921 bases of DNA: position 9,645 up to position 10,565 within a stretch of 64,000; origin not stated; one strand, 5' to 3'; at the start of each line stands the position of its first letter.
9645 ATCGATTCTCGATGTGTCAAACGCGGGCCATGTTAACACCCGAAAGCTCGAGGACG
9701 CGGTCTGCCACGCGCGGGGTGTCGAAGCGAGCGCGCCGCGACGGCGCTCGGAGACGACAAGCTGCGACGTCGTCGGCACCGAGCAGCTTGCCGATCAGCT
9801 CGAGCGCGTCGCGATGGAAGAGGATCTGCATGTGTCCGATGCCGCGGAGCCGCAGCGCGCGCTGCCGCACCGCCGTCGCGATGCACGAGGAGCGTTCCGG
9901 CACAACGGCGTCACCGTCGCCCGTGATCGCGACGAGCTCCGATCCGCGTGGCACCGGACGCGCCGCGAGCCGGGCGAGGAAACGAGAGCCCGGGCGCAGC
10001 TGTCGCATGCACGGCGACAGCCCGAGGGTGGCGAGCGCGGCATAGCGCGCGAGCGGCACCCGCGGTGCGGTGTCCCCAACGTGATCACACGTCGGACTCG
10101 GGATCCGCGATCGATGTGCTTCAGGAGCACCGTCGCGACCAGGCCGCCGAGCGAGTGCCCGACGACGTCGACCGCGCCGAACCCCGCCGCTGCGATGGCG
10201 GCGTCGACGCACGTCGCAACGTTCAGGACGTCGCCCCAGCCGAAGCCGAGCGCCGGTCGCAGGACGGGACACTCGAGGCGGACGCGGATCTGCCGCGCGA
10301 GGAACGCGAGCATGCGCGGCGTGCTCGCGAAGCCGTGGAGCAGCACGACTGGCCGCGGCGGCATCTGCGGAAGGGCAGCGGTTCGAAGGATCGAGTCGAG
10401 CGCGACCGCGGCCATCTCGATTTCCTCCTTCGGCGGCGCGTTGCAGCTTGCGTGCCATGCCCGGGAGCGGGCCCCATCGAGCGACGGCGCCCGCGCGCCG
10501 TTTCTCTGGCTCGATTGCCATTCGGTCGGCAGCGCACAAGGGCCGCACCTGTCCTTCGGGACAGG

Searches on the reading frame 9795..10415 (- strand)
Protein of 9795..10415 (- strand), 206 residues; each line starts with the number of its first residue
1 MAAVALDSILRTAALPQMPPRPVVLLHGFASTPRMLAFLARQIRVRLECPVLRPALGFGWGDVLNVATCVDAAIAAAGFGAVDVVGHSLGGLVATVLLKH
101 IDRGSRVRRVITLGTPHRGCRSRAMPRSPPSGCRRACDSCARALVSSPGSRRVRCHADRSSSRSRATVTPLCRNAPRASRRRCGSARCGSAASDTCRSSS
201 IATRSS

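Call 7: search_protein_families(library=pfam, proteins=[window:9795-10415:-])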
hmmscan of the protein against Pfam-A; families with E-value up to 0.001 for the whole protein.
window:9795-10415:- (206 aa): 6 families
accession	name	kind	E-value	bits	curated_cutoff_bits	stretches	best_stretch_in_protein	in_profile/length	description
PF12697.13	Abhydrolase_6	-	7.3e-09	37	26.3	1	23-125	1-94/217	Alpha/beta hydrolase family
PF07819.20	PGAP1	-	2e-07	31.5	24.3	1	81-118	92-130/233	PGAP1-like alpha/beta domain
PF00561.26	Abhydrolase_1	-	5.5e-07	29.9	25.8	1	63-115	43-102/245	alpha/beta hydrolase fold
PF02089.21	Palm_thioest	-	2.8e-06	27.7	26.8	1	55-123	43-116/254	Palmitoyl protein thioesterase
PF24096.1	DUF7379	-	0.00021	21.7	33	1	81-120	71-115/191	Domain of unknown function (DUF7379)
PF05057.20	DUF676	-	0.00023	21.2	20.3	0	83-121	81-129/217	Putative serine esterase (DUF676)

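Call 8: find_encoding_contigs(protein=window:9795-10415:-, flank=10000, max_places=10)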
Protein window:9795-10415:- (206 aa): 1 contig read that carries it; 1 place shown.
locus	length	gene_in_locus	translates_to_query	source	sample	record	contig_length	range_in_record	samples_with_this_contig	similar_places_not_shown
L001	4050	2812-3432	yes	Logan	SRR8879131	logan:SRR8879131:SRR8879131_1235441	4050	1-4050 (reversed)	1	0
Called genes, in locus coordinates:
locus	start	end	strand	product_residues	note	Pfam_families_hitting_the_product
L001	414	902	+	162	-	PF01927:Mut7-C (faint), PF18478:PIN_10, PF18480:DUF5615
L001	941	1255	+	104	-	-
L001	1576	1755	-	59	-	-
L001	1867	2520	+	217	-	PF00072:Response_reg, PF08281:Sigma70_r4_2 (weak), PF00196:GerE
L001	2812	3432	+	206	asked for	PF00561:Abhydrolase_1 (weak), PF02089:Palm_thioest (weak), PF12697:Abhydrolase_6, PF07819:PGAP1 (weak)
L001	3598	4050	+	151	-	?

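Call 10: find_homologous_proteins(query=window:9795-10415:-, max_evalue=1e-10)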
Query window:9795-10415:- (206 aa): 104 proteins with E <= 1e-10 among 3338 candidates.
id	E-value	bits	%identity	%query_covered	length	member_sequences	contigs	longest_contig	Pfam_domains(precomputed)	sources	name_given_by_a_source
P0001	3.1e-125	434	100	100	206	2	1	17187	PF02089.22,PF12697.14,PF00561.27,PF07819.20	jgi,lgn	-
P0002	1.8e-66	242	99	58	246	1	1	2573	PF02089.22,PF12697.14,PF00561.27,PF07819.20,PF24096.3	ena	-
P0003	4.5e-43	166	73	58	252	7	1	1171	PF02089.22,PF06028.18,PF05057.21,PF12697.14,PF00561.27,PF07819.20,PF24096.3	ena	-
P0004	1.0e-42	165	72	58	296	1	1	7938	PF02089.22,PF12697.14,PF00561.27,PF07819.20,PF24096.3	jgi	jgi:pimeloyl-ACP methyl ester carboxylesterase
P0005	2.1e-42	163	73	55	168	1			PF02089.22,PF06028.18,PF12697.14,PF00561.27,PF07819.20,PF24096.3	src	-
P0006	7.5e-42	162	72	58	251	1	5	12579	PF02089.22,PF06028.18,PF12697.14,PF00561.27,PF07819.20,PF24096.3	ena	-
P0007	2.1e-41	160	74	55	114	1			PF12697.14,PF00561.27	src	-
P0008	6.0e-41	159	70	58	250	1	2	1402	PF02089.22,PF12697.14,PF00561.27,PF07819.20,PF24096.3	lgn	-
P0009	7.1e-41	159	71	58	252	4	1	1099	PF02089.22,PF06028.18,PF12697.14,PF00561.27,PF07819.20,PF24096.3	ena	-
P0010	7.6e-41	158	72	58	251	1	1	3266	PF02089.22,PF12697.14,PF00561.27,PF07819.20,PF24096.3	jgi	jgi:pimeloyl-ACP methyl ester carboxylesterase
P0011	2.7e-40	157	67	58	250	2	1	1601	PF02089.22,PF12697.14,PF07819.20,PF24096.3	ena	-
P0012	4.3e-40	156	65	68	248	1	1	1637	PF02089.22,PF06028.18,PF12697.14,PF00561.27,PF07819.20,PF24096.3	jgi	-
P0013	1.4e-39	154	74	50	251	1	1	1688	PF02089.22,PF12697.14,PF00561.27,PF07819.20,PF24096.3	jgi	jgi:pimeloyl-ACP methyl ester carboxylesterase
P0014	3.7e-37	146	66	58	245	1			PF02089.22,PF12697.14,PF00561.27,PF07819.20,PF24096.3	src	-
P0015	5.8e-37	146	76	49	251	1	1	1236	PF02089.22,PF05057.21,PF12697.14,PF00561.27,PF07819.20,PF24096.3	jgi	jgi:triacylglycerol lipase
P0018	2.3e-34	137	73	49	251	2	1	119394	PF02089.22,PF05057.21,PF12697.14,PF00561.27,PF07819.20,PF24096.3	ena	-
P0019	1.1e-31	129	67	49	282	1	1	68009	PF02089.22,PF05728.19,PF05057.21,PF12697.14,PF00561.27,PF07819.20,PF24096.3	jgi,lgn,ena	-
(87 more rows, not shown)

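Call 14: find_encoding_contigs(protein=P0004, flank=6000, max_places=3)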
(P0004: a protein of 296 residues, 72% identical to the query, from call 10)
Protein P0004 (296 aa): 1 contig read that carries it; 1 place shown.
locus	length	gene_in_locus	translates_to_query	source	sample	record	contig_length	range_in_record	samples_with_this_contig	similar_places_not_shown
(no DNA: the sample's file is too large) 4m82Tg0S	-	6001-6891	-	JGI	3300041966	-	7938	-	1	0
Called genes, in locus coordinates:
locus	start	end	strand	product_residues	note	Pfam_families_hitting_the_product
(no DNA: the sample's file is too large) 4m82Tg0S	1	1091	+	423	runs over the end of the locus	?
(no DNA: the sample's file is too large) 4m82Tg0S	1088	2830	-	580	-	PF13426:PAS_9 (faint), PF08447:PAS_3, PF08448:PAS_4 (weak), PF00989:PAS (faint), PF00512:HisKA, PF02518:HATPase_c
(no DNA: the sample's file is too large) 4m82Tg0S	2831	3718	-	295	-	PF00072:Response_reg, PF08281:Sigma70_r4_2 (weak), PF00196:GerE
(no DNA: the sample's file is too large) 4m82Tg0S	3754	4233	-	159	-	PF07080:DUF1348, PF12680:SnoaL_2 (weak)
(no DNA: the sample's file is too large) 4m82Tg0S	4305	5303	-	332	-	PF00158:Sigma54_activat, PF01078:Mg_chelatase (faint), PF13191:AAA_16 (weak), PF14532:Sigma54_activ_2, PF07728:AAA_5, PF02954:HTH_8 (faint), PF25601:AAA_lid_14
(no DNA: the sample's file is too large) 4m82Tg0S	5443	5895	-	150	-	PF00072:Response_reg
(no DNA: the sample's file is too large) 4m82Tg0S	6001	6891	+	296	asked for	PF00561:Abhydrolase_1 (weak), PF02089:Palm_thioest (weak), PF12697:Abhydrolase_6, PF07819:PGAP1 (weak), PF24096:DUF7379 (weak)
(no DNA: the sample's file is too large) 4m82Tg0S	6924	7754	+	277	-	?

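Call 15: find_encoding_contigs(protein=P0006, flank=6000, max_places=3)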
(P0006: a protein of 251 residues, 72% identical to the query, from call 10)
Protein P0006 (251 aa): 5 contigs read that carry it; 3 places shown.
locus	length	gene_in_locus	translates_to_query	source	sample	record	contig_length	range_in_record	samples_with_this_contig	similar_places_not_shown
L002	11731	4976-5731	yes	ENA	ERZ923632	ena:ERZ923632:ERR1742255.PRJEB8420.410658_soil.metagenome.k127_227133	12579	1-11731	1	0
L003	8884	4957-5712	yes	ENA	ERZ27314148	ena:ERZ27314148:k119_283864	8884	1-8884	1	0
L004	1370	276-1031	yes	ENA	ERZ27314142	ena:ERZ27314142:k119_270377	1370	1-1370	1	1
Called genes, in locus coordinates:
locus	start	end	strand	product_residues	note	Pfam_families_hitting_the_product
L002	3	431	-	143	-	?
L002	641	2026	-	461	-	PF26965:MimR_N (weak), PF12833:HTH_18, PF00165:HTH_AraC (weak)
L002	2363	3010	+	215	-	PF00072:Response_reg, PF08281:Sigma70_r4_2 (weak), PF00196:GerE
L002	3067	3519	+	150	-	PF00072:Response_reg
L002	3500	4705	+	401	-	PF00158:Sigma54_activat, PF13191:AAA_16 (faint), PF14532:Sigma54_activ_2, PF07728:AAA_5 (weak), PF25601:AAA_lid_14, PF02954:HTH_8 (weak)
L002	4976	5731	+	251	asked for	PF06028:DUF915 (faint), PF00561:Abhydrolase_1, PF02089:Palm_thioest (faint), PF12697:Abhydrolase_6, PF07819:PGAP1 (weak), PF24096:DUF7379 (weak)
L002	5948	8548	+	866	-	PF08447:PAS_3, PF00989:PAS, PF08448:PAS_4, PF13188:PAS_8 (weak), PF08447:PAS_3, PF08447:PAS_3, PF00512:HisKA, PF02518:HATPase_c, +2 more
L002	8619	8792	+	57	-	-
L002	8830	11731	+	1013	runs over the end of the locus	PF08447:PAS_3, PF08448:PAS_4, PF08447:PAS_3, PF00989:PAS, PF08448:PAS_4, PF13426:PAS_9, PF08447:PAS_3, PF00989:PAS, +13 more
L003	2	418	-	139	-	?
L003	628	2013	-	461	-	PF26965:MimR_N (weak), PF12833:HTH_18, PF00165:HTH_AraC (weak)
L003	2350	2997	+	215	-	PF00072:Response_reg, PF08281:Sigma70_r4_2 (weak), PF00196:GerE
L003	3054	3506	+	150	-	PF00072:Response_reg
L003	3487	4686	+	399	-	PF00158:Sigma54_activat, PF13191:AAA_16 (weak), PF14532:Sigma54_activ_2, PF07728:AAA_5, PF02954:HTH_8 (faint), PF25601:AAA_lid_14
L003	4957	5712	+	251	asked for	PF06028:DUF915 (faint), PF00561:Abhydrolase_1, PF02089:Palm_thioest (faint), PF12697:Abhydrolase_6, PF07819:PGAP1 (weak), PF24096:DUF7379 (weak)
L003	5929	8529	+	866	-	PF08447:PAS_3, PF00989:PAS, PF08448:PAS_4, PF13188:PAS_8 (weak), PF08447:PAS_3, PF08447:PAS_3, PF00512:HisKA, PF02518:HATPase_c, +2 more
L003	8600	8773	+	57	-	-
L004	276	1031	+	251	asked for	PF06028:DUF915 (faint), PF00561:Abhydrolase_1, PF02089:Palm_thioest (faint), PF12697:Abhydrolase_6, PF07819:PGAP1 (weak), PF24096:DUF7379 (weak)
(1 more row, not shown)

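Call 16: find_encoding_contigs(protein=P0018, flank=6000, max_places=3)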
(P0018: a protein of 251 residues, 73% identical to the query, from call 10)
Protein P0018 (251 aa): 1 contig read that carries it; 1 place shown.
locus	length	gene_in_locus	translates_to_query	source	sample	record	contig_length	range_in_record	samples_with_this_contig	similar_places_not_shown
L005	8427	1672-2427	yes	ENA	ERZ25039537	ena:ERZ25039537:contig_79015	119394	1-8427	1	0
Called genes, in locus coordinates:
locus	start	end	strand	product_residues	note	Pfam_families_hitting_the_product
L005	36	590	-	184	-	PF08281:Sigma70_r4_2 (weak), PF00196:GerE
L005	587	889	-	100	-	PF00072:Response_reg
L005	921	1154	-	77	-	-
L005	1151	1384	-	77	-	-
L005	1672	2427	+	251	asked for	PF24096:DUF7379, PF05057:DUF676 (faint), PF00561:Abhydrolase_1 (faint), PF02089:Palm_thioest (weak), PF12697:Abhydrolase_6, PF07819:PGAP1 (weak)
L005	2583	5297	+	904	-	PF08447:PAS_3, PF08448:PAS_4, PF08447:PAS_3, PF00989:PAS, PF08447:PAS_3, PF08448:PAS_4, PF08447:PAS_3, PF00512:HisKA, +5 more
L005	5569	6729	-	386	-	-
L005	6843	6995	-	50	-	-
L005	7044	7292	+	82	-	-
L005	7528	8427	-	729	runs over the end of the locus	PF00982:Glyco_transf_20, PF02358:Trehalose_PPase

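Call 17: find_encoding_contigs(protein=P0019, flank=6000, max_places=3)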
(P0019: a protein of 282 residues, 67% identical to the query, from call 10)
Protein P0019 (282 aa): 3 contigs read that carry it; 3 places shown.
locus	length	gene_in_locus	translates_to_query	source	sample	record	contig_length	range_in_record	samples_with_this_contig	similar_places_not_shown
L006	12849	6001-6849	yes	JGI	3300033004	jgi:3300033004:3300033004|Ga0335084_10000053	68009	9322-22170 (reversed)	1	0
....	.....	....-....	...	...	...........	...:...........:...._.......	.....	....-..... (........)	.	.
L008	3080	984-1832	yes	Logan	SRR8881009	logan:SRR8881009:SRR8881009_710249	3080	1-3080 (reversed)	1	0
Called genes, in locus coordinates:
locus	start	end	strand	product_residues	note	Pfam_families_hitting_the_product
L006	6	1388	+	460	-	PF00171:Aldedh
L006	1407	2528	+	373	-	PF05222:AlaDh_PNT_N, PF02826:2-Hacid_dh_C (faint), PF01262:AlaDh_PNT_C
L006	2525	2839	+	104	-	PF12769:PNTB_4TM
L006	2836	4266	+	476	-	PF02233:PNTB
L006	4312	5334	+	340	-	PF08240:ADH_N, PF00107:ADH_zinc_N, PF13602:ADH_zinc_N_2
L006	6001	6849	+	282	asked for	PF00561:Abhydrolase_1 (weak), PF02089:Palm_thioest, PF05057:DUF676 (faint), PF05728:UPF0227 (faint), PF12697:Abhydrolase_6, PF07819:PGAP1, PF24096:DUF7379 (weak)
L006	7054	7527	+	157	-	PF13442:Cytochrome_CBB3 (faint), PF00034:Cytochrom_C (faint)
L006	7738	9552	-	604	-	PF13493:DUF4118, PF00989:PAS, PF08448:PAS_4, PF13426:PAS_9, PF08447:PAS_3, PF00989:PAS, PF08448:PAS_4, PF00512:HisKA, +3 more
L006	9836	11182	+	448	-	PF01654:Cyt_bd_oxida_I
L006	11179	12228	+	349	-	PF02322:Cyt_bd_oxida_II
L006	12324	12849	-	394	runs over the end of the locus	PF00999:Na_H_Exchanger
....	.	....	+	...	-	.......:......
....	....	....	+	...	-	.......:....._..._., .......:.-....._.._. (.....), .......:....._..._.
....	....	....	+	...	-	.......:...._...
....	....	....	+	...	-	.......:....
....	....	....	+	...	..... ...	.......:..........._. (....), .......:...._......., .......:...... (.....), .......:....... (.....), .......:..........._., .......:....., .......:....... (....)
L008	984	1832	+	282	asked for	PF00561:Abhydrolase_1 (weak), PF02089:Palm_thioest, PF05057:DUF676 (faint), PF05728:UPF0227 (faint), PF12697:Abhydrolase_6, PF07819:PGAP1, PF24096:DUF7379 (weak)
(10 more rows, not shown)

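Call 26: find_related_loci(query=A1, collection=genome_contigs, flank=6000)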
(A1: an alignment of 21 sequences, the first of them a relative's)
Query A1 (252 aa) in genome_contigs; peptide patterns used: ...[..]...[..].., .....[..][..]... (x = any residue, [..] = any of these).
131 stretches matched a pattern; 97 encode a relative of the query (tblastn E <= 1e-3); the best 80 are kept; 80 distinct loci.
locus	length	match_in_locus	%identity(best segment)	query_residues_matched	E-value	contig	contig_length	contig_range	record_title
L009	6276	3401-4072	46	23-235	2e-42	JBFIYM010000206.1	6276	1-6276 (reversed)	MAG: Myxococcota bacterium isolate Mix_sand14.2021.12.G.35 k141_1773389_length_6276_cov_11.8645, whole genome shotgun se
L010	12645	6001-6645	39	1-213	7e-38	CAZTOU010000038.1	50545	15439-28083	MAG TPA_asm: uncultured Spirochaetales bacterium isolate binchicken_co142_37 genome assembly, contig: NODE_1834_length_5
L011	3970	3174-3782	44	22-216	8e-36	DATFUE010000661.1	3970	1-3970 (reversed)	MAG TPA_asm: Myxococcota bacterium isolate SMAG_U9429 k141_946975, whole genome shotgun sequence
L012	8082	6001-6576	44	23-206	2e-34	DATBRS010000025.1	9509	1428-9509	MAG TPA_asm: Myxococcota bacterium isolate SMAG_U4135 k141_1802127, whole genome shotgun sequence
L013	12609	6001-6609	48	23-216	2e-34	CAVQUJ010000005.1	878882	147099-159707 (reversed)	MAG: uncultured delta proteobacterium isolate MFD10007.bin.2.102 genome assembly, contig: contig_16606, whole genome sho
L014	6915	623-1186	40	22-201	4e-31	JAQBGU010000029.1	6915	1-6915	MAG: Deltaproteobacteria bacterium isolate MAG_451_bin-01 451_bin-01_ctg-029, whole genome shotgun sequence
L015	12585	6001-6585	44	23-209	9e-31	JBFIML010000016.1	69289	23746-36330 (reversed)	MAG: Myxococcota bacterium isolate Mix_sand12.2021.10.G.3 k141_1169666_length_69289_cov_41.4483, whole genome shotgun se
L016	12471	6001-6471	43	53-205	9e-30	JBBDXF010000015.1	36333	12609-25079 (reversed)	MAG: Myxococcota bacterium isolate LejiaD_71_22 Lejia_D_1886_length_36333_cov_13, whole genome shotgun sequence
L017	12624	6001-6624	43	11-206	2e-28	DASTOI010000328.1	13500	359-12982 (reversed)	MAG TPA_asm: Myxococcota bacterium isolate SMAG_U2166 k141_95683, whole genome shotgun sequence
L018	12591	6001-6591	45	16-209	1e-25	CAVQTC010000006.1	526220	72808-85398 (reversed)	MAG: uncultured delta proteobacterium isolate MFD10007.bin.2.207 genome assembly, contig: contig_30054, whole genome sho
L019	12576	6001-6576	45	22-209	1e-38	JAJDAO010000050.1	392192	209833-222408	MAG: Deltaproteobacteria bacterium isolate OFTM73 OFTM73_49, whole genome shotgun sequence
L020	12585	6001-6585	43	23-209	1e-24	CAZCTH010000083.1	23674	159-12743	MAG TPA_asm: uncultured Spirochaetales bacterium isolate binchicken_co199_92 genome assembly, contig: NODE_1656_length_2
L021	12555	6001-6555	38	24-204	2e-24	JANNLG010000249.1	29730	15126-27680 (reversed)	MAG: Deltaproteobacteria bacterium isolate SOY_38_metabat_195 SOY_38_k141_3487287, whole genome shotgun sequence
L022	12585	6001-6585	43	23-209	1e-21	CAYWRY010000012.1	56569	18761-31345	MAG TPA_asm: uncultured Spirochaetales bacterium isolate binchicken_co107_401 genome assembly, contig: NODE_1425_length_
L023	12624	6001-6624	33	21-220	8e-18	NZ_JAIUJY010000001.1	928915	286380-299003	Blastococcus sp. LR1 contig00001, whole genome shotgun sequence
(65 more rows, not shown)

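Call 31: find_related_loci(query=A1, collection=metagenome_contigs, flank=5000)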
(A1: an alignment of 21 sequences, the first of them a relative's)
Query A1 (252 aa) in metagenome_contigs; peptide patterns used: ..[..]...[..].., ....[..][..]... (x = any residue, [..] = any of these).
599 stretches matched a pattern (row limit reached: there are more); 435 encode a relative of the query (tblastn E <= 1e-3); the best 80 are kept; 80 distinct loci.
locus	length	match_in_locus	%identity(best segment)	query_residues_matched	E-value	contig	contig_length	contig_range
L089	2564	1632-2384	92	1-251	2e-142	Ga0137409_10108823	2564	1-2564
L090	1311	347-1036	78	3-232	1e-118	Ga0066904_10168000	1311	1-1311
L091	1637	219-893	78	3-228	3e-104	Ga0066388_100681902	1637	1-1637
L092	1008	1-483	78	72-232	2e-71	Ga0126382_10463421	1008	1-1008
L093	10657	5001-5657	60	3-222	9e-65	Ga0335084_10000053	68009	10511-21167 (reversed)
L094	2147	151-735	51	23-209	3e-44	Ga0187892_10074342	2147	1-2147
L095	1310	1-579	49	25-209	3e-43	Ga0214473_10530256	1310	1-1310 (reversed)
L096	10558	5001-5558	50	23-200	4e-41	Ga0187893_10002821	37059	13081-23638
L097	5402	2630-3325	42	22-236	1e-40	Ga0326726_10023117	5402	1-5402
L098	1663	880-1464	49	23-209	2e-40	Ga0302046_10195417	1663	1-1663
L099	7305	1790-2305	49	23-186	6e-39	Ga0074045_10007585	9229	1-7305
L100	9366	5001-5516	49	23-186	6e-39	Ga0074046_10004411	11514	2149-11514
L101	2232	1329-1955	47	23-223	6e-39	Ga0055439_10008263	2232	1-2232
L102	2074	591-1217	47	23-223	7e-39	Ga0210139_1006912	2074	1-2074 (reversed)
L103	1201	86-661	46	23-213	3e-39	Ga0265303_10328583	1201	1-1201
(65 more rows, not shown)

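Call 54: find_encoding_contigs(protein=P0002, flank=3000, max_places=3)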
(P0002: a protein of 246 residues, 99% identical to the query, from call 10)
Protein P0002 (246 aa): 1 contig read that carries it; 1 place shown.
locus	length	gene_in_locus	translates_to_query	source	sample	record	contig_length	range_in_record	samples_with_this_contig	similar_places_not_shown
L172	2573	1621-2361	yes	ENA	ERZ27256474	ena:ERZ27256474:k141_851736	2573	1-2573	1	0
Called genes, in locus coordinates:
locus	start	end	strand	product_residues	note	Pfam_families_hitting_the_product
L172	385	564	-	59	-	-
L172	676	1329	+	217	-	PF00072:Response_reg, PF08281:Sigma70_r4_2 (weak), PF00196:GerE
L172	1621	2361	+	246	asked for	PF00561:Abhydrolase_1 (weak), PF02089:Palm_thioest (weak), PF12697:Abhydrolase_6 (weak), PF24096:DUF7379 (weak), PF07819:PGAP1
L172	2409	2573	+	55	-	?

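Call 55: find_encoding_contigs(protein=P0010, flank=3500, max_places=3)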
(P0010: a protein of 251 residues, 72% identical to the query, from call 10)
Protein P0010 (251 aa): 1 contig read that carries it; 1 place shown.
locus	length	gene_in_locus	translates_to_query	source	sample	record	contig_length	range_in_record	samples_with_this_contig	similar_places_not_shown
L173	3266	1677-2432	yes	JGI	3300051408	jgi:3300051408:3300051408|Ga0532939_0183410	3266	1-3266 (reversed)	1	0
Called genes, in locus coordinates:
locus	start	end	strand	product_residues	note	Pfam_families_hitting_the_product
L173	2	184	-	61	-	?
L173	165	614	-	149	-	PF00072:Response_reg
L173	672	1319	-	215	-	PF00072:Response_reg, PF08281:Sigma70_r4_2 (weak), PF00196:GerE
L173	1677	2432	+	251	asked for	PF24096:DUF7379 (weak), PF00561:Abhydrolase_1 (weak), PF02089:Palm_thioest (weak), PF12697:Abhydrolase_6, PF07819:PGAP1 (weak)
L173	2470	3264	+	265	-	?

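Call 87: search_protein_families(library=ncbifam, proteins=[P0003], max_evalue=0.00001)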
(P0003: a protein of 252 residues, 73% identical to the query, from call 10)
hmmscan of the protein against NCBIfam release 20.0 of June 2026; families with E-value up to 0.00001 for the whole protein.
P0003 (252 aa): 1 family
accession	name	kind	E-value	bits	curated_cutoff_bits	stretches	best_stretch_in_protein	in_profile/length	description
NF011457.0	PRK14875.1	equivalog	8.2e-09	34.9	307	1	17-107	128-224/372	acetoin dehydrogenase dihydrolipoyllysine-residue acetyltransferase subunit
